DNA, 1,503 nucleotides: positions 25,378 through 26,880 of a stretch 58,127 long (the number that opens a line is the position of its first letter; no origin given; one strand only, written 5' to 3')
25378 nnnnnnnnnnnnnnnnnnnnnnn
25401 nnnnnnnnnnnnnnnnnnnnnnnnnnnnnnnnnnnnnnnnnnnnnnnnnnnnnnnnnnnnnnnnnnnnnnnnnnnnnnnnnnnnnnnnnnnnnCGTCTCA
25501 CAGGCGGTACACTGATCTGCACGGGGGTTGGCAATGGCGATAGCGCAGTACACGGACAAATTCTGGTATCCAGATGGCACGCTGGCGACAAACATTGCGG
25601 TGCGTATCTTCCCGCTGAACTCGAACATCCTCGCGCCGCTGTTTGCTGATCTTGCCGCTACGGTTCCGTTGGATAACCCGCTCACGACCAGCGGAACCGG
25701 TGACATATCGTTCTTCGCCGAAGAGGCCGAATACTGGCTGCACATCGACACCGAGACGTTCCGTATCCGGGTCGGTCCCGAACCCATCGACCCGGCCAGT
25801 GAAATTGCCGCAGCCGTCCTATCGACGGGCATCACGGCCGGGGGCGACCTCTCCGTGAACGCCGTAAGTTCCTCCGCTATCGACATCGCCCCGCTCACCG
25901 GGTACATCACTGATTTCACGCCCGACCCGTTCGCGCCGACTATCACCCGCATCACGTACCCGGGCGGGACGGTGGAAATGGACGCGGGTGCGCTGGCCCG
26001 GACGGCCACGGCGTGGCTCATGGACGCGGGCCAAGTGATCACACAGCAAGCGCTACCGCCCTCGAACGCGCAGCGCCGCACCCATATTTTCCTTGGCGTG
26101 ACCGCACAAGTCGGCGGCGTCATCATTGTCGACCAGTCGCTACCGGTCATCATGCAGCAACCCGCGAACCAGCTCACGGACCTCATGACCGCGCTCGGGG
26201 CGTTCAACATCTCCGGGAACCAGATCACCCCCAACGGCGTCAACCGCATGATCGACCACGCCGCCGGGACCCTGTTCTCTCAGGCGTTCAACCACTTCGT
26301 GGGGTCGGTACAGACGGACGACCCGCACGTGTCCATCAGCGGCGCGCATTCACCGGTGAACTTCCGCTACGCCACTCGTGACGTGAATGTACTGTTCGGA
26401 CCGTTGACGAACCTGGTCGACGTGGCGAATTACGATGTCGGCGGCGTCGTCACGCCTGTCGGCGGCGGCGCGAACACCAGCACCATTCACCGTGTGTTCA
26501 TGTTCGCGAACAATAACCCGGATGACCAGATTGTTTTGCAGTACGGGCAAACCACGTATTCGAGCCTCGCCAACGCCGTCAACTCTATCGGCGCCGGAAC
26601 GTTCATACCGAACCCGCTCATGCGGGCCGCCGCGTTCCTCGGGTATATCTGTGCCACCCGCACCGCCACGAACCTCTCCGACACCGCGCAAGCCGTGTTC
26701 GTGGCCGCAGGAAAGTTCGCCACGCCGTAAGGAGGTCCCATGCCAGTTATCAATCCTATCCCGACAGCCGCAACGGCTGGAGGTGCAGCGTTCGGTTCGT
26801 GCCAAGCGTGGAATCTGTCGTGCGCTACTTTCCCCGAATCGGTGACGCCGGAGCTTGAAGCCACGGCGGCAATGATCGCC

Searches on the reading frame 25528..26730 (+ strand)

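Call 51: search_protein_families(library=pfam, proteins=[window:25528-26730:+], max_evalue=0.001)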
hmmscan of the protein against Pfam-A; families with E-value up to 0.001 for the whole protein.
window:25528-26730:+ (400 aa): 0 families

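Call 52: search_protein_families(library=phrogs, proteins=[window:25528-26730:+], max_evalue=0.001)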
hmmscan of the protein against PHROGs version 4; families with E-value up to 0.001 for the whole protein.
window:25528-26730:+ (400 aa): 3 families
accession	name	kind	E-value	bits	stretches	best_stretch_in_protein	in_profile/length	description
phrog_16641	-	tail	5.8e-74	250.4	1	98-398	438-737/1296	tail fiber protein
phrog_24355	-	moron, auxiliary metabolic gene and host takeover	1.2e-16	61.4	1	3-83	1-81/470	polysaccharide deacetylase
phrog_5668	-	tail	9.8e-13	47.8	1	89-391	394-669/1567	tail fiber protein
